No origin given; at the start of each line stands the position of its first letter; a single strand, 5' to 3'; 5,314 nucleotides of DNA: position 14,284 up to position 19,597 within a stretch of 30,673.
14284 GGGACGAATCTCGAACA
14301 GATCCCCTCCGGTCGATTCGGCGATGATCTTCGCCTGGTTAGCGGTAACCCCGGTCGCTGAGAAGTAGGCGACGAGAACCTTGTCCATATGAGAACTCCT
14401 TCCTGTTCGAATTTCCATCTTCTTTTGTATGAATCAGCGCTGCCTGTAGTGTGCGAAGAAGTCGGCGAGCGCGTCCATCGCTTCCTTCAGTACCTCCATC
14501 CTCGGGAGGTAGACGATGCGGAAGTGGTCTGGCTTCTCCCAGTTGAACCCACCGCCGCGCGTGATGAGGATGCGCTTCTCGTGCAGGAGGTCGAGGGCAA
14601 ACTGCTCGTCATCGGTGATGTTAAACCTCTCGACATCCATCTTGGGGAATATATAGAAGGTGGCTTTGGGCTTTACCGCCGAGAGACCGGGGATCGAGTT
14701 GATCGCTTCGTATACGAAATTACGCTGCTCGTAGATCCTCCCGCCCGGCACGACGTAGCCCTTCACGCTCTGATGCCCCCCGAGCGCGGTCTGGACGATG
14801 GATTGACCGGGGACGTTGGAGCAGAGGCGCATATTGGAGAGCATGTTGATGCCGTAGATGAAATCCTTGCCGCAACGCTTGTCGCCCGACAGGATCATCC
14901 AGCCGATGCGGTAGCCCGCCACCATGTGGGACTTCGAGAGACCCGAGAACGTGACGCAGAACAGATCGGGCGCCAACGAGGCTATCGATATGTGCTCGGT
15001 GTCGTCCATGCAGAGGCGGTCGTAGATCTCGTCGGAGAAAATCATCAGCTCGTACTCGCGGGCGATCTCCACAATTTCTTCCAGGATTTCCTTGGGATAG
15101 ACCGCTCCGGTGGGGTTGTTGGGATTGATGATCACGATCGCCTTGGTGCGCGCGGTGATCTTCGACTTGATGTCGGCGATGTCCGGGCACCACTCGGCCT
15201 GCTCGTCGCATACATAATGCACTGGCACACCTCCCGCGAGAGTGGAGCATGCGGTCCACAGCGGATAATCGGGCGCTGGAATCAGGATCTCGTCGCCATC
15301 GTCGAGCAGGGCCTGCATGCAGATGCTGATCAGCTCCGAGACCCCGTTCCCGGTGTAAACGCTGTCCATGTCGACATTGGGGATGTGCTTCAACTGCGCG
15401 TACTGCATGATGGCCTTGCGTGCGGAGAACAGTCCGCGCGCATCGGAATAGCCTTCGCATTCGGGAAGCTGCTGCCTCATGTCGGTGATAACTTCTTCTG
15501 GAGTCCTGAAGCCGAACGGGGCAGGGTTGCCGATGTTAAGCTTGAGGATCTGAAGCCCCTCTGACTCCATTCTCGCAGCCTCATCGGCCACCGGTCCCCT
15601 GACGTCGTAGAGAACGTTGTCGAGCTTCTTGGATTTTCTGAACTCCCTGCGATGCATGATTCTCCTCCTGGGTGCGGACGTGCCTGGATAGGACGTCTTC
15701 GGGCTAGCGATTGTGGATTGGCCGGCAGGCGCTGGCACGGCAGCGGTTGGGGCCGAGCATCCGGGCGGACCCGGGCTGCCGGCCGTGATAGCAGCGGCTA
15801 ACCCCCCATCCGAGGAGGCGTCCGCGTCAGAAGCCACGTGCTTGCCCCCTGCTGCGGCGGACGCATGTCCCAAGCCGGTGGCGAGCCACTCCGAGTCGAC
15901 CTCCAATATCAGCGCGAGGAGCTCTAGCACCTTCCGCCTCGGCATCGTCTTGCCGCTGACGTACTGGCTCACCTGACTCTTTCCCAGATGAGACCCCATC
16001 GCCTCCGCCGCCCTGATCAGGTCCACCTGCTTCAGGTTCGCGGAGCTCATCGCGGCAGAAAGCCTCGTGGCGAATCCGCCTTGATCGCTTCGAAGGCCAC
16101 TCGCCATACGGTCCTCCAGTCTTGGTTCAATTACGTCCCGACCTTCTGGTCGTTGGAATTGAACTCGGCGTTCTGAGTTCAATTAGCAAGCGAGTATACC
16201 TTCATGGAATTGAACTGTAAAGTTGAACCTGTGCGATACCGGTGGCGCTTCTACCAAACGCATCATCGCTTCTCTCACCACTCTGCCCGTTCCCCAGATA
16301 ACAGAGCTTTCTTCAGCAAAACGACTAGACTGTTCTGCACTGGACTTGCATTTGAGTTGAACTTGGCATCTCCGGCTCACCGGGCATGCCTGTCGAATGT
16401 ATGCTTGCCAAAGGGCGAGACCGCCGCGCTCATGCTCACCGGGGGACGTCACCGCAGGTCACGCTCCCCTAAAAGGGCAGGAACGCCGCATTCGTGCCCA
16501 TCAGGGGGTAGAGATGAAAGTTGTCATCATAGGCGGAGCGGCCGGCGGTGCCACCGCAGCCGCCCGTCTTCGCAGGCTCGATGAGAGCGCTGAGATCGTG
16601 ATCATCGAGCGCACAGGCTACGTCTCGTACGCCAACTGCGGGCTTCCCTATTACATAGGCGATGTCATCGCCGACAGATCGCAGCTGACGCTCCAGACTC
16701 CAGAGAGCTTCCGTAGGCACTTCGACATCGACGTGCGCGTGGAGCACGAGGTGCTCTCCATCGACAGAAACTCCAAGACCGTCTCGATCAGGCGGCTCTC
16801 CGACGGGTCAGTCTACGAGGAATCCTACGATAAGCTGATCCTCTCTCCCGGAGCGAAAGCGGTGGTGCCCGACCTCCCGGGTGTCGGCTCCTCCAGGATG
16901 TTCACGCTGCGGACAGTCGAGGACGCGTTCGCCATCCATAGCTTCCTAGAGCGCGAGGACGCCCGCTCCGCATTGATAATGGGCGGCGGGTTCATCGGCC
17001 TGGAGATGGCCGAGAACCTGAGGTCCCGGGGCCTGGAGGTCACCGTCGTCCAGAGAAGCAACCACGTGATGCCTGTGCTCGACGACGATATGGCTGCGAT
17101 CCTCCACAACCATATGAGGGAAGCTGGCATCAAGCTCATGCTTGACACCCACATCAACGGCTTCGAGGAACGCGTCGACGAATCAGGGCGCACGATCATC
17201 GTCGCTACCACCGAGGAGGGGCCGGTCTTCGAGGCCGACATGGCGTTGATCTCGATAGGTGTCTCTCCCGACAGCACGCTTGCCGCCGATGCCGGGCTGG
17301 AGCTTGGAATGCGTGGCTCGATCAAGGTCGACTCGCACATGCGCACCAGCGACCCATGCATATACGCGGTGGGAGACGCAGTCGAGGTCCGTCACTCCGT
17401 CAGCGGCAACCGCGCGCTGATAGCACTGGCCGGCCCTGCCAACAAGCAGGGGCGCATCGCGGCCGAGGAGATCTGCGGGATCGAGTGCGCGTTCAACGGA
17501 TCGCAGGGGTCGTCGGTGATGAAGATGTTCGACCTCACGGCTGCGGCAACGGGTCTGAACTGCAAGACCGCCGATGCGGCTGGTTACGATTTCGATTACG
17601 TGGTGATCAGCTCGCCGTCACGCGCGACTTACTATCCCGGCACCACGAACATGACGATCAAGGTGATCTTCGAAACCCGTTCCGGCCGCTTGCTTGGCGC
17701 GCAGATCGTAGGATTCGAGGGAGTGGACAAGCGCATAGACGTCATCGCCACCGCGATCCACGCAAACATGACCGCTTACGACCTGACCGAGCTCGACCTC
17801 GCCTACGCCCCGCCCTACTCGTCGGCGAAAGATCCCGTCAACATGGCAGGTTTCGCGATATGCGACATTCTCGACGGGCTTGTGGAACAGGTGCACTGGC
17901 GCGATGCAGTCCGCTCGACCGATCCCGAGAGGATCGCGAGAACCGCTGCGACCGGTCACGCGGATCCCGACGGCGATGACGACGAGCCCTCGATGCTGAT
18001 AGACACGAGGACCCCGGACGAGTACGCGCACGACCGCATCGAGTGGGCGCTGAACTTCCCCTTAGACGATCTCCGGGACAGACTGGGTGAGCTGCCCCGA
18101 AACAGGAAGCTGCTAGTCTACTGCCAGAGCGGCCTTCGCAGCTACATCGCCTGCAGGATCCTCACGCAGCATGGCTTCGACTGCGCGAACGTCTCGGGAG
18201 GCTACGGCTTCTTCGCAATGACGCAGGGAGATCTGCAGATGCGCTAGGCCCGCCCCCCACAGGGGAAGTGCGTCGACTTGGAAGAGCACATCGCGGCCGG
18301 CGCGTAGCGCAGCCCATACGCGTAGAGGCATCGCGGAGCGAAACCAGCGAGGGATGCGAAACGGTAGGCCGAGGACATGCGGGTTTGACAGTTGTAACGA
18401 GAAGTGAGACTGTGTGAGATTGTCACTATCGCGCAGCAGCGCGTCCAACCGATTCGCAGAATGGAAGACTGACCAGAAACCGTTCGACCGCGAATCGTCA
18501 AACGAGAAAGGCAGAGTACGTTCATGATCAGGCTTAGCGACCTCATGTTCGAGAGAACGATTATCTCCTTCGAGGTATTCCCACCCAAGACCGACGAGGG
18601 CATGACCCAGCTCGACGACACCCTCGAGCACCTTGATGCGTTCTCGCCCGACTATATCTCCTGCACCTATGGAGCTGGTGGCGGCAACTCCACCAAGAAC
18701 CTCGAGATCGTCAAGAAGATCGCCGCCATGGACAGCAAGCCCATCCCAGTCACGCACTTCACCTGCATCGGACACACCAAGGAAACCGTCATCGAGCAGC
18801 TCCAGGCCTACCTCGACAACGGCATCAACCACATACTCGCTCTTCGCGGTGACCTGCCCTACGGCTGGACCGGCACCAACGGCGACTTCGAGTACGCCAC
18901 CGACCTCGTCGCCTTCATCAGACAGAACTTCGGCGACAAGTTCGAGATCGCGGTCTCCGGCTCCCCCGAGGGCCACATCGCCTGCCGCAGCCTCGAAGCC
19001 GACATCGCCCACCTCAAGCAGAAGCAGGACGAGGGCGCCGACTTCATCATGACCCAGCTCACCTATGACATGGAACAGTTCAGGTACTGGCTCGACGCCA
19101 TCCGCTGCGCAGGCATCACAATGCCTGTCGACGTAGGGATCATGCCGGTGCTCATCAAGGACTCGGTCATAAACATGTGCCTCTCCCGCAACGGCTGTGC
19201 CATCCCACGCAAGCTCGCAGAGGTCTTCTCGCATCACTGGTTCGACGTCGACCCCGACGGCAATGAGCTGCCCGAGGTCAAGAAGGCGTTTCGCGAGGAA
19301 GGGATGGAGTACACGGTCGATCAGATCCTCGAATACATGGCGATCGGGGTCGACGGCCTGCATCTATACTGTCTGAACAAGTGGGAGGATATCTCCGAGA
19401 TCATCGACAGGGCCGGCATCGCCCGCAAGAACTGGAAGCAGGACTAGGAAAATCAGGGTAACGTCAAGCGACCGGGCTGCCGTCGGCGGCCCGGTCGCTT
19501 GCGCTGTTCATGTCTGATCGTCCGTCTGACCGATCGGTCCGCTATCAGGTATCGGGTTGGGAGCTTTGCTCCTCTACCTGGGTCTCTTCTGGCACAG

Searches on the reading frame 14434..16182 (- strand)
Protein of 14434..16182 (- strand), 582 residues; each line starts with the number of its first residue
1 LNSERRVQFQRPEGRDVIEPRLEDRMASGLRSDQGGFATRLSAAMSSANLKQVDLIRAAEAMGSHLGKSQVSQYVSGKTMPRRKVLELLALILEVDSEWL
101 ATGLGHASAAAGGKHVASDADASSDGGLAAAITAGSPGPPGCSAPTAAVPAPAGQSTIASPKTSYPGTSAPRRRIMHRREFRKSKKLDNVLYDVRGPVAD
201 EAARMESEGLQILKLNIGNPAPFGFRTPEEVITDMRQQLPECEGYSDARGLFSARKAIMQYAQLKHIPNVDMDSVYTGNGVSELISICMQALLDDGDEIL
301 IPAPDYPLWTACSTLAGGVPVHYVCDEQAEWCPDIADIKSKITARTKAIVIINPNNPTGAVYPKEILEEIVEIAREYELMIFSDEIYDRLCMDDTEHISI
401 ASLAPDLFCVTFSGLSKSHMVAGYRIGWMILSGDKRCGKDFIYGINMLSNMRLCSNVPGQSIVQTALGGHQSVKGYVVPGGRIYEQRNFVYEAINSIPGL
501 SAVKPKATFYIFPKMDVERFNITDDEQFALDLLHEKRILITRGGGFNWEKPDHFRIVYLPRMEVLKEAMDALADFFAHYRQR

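Call 11: search_protein_families(library=pfam, proteins=[window:14434-16182:-])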
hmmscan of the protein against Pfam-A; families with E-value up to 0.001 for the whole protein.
window:14434-16182:- (582 aa): 4 families
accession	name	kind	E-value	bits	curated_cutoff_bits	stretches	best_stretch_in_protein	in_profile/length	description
PF00155.27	Aminotran_1_2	-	5.5e-53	180.9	19.7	1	212-572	3-361/361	Aminotransferase class I and II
PF01041.23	DegT_DnrJ_EryC1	-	1.6e-06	28.1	19.8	1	285-384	52-145/360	DegT/DnrJ/EryC1/StrS aminotransferase family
PF01381.28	HTH_3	-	2.9e-05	24.5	23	1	58-100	15-55/55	Helix-turn-helix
PF00266.25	Aminotran_5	-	0.00019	21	21.5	1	269-384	57-175/371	Aminotransferase class-V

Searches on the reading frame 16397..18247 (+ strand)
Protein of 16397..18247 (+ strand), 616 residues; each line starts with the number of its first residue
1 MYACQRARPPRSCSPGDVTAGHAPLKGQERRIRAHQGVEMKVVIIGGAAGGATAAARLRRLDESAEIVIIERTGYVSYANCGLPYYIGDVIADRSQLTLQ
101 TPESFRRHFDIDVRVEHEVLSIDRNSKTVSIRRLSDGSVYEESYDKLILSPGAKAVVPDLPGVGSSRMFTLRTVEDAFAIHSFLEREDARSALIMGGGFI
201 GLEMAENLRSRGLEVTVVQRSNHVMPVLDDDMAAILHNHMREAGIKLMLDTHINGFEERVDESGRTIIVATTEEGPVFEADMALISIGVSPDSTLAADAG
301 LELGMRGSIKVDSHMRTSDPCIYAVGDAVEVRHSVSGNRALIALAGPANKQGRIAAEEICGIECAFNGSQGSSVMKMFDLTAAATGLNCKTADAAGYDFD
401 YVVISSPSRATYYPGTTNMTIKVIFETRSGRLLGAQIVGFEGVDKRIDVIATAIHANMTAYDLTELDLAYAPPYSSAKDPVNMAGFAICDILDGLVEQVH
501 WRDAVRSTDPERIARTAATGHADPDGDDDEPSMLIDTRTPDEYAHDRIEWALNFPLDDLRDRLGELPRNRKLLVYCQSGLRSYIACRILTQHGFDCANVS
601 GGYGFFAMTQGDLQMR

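Call 4: search_protein_families(library=pfam, proteins=[window:16397-18247:+])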
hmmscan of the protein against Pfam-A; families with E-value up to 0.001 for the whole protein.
window:16397-18247:+ (616 aa): 10 families
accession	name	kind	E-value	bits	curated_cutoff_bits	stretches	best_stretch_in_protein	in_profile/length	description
PF07992.20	Pyr_redox_2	-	1.9e-62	211.8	26.1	1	40-339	1-278/291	Pyridine nucleotide-disulphide oxidoreductase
PF00070.33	Pyr_redox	-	1.2e-20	74.2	22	1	192-266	2-76/82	Pyridine nucleotide-disulphide oxidoreductase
PF02852.28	Pyr_redox_dim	-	2.2e-15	57.3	25.3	1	376-477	5-105/110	Pyridine nucleotide-disulphide oxidoreductase, dimerisation domain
PF00581.25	Rhodanese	-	1.3e-12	48.4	22.2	1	529-603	11-96/102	Rhodanese-like domain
PF13450.12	NAD_binding_8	-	9.1e-08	32.7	21.9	0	194-224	1-31/68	NAD(P)-binding Rossmann-like domain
PF13738.12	Pyr_redox_3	-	1.9e-06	27.8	30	1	106-326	91-305/305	Pyridine nucleotide-disulphide oxidoreductase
PF01266.30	DAO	-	3.9e-05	23.8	27.9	0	193-221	3-31/353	FAD dependent oxidoreductase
PF13241.12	NAD_binding_7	-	0.00042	21.3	22.1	0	190-229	8-41/104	Putative NAD(P)-binding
PF03486.20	HI0933_like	-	0.00045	20.2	50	0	192-224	3-35/244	HI0933-like protein Rossmann domain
PF06690.17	HcgC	-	0.00073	19.6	31.4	0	178-251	30-104/248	FeGP cofactor biosynthesis protein, methyltransferase HcgC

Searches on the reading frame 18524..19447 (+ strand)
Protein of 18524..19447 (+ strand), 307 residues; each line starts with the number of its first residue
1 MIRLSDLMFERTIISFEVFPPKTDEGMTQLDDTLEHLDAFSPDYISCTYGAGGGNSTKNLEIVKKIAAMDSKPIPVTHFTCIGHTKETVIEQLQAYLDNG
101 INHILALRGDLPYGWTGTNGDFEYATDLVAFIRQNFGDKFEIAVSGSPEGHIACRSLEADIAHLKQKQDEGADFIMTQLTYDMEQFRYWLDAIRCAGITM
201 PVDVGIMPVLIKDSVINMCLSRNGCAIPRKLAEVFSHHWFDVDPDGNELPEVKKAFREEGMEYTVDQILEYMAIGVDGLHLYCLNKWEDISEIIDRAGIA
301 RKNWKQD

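Call 53: search_protein_families(library=pfam, proteins=[window:18524-19447:+], max_evalue=0.01)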
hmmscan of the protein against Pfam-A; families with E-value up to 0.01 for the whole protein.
window:18524-19447:+ (307 aa): 1 family
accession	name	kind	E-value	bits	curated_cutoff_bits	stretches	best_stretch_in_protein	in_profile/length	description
PF02219.23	MTHFR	-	2.6e-68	230.9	24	1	10-298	9-287/287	Methylenetetrahydrofolate reductase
